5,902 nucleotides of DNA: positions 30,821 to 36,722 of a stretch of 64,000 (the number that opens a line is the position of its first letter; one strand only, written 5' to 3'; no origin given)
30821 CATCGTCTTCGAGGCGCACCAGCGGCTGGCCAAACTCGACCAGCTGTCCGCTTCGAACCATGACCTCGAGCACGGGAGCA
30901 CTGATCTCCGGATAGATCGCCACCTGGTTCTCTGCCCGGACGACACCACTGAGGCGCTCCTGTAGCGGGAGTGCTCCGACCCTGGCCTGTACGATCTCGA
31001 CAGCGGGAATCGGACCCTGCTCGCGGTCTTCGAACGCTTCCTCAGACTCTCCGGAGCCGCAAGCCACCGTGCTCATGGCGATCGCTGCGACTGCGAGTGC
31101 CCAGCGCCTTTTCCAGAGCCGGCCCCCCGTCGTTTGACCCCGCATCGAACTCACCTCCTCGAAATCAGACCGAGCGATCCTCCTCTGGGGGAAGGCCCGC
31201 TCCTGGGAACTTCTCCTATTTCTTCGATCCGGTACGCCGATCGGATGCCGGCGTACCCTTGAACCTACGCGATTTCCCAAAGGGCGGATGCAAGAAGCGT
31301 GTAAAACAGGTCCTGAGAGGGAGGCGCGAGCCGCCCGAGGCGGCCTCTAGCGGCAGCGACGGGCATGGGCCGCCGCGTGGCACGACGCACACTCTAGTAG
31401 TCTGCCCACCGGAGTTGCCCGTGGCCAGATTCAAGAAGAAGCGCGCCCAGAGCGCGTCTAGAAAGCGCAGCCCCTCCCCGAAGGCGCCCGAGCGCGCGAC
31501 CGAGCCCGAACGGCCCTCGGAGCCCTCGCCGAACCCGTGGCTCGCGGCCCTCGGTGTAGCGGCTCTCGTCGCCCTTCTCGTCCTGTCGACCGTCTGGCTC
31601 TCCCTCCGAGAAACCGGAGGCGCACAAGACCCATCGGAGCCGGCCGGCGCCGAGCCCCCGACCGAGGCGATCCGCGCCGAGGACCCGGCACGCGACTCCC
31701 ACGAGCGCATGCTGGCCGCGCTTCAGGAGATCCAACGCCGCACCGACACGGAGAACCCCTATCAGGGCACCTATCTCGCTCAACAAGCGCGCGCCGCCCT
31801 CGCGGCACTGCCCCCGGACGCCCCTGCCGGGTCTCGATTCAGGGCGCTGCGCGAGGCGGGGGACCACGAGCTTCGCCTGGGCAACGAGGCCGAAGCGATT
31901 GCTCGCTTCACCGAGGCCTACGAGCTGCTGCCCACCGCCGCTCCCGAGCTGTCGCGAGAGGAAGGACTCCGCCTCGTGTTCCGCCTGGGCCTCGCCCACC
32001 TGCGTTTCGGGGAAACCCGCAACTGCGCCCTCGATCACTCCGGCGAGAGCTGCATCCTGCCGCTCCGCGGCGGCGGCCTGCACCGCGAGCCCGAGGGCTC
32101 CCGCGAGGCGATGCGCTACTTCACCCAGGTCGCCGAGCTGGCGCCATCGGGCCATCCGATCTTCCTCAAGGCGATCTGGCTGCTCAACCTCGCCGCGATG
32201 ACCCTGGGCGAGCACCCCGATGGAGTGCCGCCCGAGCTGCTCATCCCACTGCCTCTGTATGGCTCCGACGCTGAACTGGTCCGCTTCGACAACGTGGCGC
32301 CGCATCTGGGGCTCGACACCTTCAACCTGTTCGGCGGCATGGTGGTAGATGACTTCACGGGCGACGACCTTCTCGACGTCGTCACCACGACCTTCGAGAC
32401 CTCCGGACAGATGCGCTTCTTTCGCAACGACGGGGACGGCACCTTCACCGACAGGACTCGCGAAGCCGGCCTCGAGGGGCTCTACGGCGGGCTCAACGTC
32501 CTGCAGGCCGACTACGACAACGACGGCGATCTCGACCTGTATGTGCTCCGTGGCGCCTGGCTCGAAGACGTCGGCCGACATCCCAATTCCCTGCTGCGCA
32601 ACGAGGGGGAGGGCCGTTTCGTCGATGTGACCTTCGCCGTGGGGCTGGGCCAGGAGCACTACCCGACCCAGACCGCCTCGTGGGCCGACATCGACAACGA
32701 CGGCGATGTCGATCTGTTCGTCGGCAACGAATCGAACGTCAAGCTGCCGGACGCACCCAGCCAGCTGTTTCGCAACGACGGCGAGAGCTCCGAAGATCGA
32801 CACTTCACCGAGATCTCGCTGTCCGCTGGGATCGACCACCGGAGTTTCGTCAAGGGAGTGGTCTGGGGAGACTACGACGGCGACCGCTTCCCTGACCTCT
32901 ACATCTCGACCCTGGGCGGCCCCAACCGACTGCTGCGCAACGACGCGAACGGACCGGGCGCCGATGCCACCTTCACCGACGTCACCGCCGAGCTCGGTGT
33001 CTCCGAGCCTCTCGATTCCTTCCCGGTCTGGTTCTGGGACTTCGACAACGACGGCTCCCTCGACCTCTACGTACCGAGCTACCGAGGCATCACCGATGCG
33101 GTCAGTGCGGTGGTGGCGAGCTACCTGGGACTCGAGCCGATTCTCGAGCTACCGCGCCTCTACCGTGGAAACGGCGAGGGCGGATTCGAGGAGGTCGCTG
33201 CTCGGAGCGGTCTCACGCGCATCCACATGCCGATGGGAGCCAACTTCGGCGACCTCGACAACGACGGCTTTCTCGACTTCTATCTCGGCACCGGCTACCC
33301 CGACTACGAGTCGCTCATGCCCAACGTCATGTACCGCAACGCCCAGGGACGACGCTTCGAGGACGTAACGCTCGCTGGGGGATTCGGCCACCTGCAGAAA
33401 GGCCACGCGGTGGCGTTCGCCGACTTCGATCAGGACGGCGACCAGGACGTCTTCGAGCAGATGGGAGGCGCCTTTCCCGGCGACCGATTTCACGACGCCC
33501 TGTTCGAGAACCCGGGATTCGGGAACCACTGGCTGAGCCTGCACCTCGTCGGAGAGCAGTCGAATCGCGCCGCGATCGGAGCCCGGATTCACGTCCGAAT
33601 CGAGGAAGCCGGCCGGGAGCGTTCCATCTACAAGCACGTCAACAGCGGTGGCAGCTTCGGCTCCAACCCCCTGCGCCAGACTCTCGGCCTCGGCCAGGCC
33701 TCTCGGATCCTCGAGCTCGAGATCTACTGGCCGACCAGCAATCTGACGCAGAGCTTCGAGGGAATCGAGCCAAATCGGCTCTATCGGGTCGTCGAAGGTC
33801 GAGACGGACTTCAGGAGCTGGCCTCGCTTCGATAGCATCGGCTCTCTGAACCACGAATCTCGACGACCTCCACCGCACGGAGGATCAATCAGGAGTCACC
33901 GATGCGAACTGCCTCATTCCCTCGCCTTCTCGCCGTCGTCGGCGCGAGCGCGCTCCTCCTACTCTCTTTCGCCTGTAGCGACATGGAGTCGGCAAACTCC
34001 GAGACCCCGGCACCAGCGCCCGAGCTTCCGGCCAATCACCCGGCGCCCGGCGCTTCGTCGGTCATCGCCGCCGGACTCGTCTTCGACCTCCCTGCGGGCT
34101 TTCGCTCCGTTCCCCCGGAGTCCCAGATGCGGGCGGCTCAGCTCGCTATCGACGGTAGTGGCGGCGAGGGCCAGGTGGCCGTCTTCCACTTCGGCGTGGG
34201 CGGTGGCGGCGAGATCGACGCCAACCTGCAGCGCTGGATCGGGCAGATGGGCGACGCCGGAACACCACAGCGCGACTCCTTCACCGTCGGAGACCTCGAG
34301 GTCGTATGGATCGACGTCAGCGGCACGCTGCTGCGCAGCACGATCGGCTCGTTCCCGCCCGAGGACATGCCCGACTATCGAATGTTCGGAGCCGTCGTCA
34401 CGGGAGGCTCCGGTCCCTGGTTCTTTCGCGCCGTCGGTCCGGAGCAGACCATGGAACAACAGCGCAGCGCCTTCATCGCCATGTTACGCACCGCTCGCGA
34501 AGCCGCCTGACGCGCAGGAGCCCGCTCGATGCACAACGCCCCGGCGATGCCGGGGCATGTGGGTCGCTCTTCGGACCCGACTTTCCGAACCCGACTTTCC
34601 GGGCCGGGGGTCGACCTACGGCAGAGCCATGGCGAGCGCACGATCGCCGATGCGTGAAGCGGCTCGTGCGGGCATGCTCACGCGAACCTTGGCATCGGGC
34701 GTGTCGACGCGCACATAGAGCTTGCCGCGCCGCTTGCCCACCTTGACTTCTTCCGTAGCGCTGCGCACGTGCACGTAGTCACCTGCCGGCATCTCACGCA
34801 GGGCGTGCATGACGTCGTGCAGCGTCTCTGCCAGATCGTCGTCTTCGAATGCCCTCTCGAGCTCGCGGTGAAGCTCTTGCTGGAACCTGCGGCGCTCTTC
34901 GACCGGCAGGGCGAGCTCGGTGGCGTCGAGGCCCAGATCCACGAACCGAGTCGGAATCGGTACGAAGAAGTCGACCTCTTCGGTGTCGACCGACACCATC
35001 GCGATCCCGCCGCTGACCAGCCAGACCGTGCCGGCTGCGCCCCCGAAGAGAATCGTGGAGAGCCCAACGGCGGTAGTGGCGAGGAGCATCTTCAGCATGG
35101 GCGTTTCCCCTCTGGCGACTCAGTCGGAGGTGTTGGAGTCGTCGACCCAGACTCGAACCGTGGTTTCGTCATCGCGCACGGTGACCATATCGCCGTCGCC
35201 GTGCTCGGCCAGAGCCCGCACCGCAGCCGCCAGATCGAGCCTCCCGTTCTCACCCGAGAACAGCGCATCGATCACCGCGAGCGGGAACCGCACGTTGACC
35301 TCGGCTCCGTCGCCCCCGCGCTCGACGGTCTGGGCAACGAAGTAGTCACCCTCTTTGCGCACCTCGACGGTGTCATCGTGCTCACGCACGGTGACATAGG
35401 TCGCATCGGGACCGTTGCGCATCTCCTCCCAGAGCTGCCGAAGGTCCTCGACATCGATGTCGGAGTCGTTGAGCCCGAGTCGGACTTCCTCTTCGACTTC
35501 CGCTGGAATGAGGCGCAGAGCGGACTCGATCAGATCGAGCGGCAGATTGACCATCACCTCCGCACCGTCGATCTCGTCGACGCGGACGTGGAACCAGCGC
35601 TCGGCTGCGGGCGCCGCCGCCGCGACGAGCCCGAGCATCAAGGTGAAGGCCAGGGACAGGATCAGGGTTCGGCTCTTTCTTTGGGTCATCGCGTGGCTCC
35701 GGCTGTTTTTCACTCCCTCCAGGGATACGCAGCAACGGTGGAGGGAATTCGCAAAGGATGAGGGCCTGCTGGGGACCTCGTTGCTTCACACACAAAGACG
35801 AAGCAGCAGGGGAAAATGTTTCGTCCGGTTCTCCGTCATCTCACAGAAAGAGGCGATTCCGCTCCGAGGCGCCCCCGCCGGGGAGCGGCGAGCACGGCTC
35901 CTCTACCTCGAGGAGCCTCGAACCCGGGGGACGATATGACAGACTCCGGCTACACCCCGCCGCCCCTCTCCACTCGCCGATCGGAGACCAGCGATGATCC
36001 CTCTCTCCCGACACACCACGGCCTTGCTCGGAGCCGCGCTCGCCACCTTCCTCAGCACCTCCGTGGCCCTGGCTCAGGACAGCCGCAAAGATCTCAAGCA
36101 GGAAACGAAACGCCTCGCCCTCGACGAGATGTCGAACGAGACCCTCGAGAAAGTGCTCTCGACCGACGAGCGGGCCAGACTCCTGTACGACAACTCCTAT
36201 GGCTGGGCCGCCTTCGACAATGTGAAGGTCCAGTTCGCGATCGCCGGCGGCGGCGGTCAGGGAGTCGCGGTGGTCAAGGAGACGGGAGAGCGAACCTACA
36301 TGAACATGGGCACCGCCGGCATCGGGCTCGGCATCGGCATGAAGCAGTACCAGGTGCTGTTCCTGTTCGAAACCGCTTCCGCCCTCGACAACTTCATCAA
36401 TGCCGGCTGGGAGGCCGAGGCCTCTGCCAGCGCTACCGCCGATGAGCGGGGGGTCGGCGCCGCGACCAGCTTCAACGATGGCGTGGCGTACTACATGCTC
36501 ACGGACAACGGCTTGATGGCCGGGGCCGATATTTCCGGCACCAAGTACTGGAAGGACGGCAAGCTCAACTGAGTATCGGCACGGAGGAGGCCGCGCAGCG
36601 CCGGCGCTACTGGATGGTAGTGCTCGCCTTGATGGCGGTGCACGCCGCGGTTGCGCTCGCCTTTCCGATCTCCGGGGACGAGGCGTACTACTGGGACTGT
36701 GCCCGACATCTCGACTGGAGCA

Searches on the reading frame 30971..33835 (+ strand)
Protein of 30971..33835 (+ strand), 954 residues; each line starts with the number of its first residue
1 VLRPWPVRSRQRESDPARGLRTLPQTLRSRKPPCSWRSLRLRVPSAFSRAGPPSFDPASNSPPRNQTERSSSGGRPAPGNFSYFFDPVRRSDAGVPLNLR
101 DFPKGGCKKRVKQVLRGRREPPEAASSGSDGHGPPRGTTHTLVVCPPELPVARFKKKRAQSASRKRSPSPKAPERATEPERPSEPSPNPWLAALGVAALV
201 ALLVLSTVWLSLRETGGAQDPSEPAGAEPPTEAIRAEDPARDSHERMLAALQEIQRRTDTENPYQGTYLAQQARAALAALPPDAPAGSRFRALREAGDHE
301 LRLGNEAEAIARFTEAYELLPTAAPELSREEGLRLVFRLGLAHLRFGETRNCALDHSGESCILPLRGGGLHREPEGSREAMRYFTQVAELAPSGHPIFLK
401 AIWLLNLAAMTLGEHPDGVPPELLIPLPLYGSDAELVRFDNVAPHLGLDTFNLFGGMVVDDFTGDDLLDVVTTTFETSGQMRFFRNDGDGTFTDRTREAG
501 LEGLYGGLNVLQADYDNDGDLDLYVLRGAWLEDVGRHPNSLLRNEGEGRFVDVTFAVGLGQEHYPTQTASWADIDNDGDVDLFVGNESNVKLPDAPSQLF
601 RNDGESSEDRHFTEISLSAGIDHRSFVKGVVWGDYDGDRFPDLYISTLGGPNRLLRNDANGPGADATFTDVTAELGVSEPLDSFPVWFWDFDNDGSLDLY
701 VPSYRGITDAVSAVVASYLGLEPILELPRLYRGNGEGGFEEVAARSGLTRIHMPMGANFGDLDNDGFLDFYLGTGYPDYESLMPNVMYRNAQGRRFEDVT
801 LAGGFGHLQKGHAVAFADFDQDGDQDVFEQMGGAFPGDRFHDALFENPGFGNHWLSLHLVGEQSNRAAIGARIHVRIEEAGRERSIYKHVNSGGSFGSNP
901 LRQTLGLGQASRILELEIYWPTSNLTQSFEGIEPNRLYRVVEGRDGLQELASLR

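Call 59: search_protein_families(library=pfam, max_evalue=0.00001, proteins=[window:30971-33835:+])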
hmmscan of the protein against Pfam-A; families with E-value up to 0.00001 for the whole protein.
window:30971-33835:+ (954 aa): 3 families
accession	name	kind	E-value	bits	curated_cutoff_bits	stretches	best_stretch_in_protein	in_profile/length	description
PF13517.12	FG-GAP_3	-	1.4e-40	138.2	26.9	4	461-525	1-61/61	FG-GAP-like repeat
PF07593.17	UnbV_ASPIC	-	5e-12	46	23.4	1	868-938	1-67/68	ASPIC and UnbV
PF01839.29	FG-GAP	-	3.3e-09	36.9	22.1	0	811-827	2-18/37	FG-GAP repeat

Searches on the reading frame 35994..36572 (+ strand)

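Call 59: search_protein_families(library=pfam, max_evalue=0.00001, proteins=[window:35994-36572:+])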
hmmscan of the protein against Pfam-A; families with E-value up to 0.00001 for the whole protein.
window:35994-36572:+ (192 aa): 1 family
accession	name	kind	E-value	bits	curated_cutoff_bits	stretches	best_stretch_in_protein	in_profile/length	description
PF04366.17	Ysc84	-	1e-07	32.1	25.1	1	107-192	2-92/127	Las17-binding protein actin regulator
